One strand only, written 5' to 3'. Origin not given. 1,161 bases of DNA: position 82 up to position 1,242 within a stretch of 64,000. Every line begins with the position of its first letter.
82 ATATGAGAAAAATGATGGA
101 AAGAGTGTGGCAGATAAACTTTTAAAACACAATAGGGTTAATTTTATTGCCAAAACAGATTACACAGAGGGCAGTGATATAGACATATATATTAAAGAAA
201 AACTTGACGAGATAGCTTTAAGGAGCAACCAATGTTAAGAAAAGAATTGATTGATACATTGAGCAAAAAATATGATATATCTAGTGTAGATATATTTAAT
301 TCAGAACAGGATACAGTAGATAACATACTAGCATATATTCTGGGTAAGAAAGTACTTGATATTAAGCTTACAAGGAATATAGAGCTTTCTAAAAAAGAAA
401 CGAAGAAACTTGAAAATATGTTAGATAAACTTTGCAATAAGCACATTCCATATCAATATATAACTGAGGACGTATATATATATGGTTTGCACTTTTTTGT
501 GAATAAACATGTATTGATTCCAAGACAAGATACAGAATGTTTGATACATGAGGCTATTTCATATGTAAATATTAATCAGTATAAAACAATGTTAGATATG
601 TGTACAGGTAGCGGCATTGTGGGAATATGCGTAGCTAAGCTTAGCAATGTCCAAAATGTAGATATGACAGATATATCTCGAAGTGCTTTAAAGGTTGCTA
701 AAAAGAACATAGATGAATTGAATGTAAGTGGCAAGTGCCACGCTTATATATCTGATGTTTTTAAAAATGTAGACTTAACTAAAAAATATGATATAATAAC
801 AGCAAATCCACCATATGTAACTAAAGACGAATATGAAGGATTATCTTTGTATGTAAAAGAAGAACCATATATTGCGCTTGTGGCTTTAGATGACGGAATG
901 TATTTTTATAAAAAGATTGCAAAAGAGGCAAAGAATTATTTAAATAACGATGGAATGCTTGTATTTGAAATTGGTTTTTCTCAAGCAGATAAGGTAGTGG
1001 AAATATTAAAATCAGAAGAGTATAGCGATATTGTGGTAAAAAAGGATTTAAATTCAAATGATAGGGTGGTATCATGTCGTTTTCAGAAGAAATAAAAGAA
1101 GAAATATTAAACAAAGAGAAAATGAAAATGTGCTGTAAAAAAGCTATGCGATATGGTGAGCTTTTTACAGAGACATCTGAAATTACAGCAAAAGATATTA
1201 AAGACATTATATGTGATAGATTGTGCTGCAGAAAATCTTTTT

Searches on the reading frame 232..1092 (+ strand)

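Call 9: search_protein_families(library=pfam, proteins=[window:232-1092:+], max_evalue=0.001)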
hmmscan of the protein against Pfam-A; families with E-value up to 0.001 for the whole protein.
window:232-1092:+ (287 aa): 12 families
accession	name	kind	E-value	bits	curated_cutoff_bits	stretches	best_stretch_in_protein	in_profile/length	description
PF05175.20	MTS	-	5.2e-16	59.2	23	1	115-199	30-112/170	Methyltransferase small domain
PF03602.21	Cons_hypoth95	-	6.4e-10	39.4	24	1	117-212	42-140/182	Conserved hypothetical protein 95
PF06325.19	PrmA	-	2.4e-08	34.3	22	1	114-192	159-233/296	Ribosomal protein L11 methyltransferase (PrmA)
PF13847.12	Methyltransf_31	-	6e-07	29.7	27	1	118-246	5-110/145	Methyltransferase domain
PF10294.15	Methyltransf_16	-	1.6e-06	28.4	21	1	115-171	45-102/174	Lysine methyltransferase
PF12847.13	Methyltransf_18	-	4.6e-06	27.2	27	1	114-189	12-86/151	Methyltransferase domain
PF02475.24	TRM5-TYW2_MTfase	-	2e-05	25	28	1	115-214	35-133/164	TRM5/TYW2 methyltransferase domain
PF13649.12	Methyltransf_25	-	2.7e-05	25.2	27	1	121-197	2-78/97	Methyltransferase domain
PF17827.6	PrmC_N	-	4.5e-05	24.4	23.4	1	29-78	22-70/71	PrmC N-terminal domain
PF01170.24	UPF0020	-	0.00013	22.2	22.3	0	145-196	81-132/197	RMKL-like, methyltransferase domain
PF09445.16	Methyltransf_15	-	0.00037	20.5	22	1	118-195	2-81/165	RNA cap guanine-N2 methyltransferase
PF07669.17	Eco57I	-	0.00053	20.6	25.3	1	152-244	38-131/171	Eco57I restriction-modification methylase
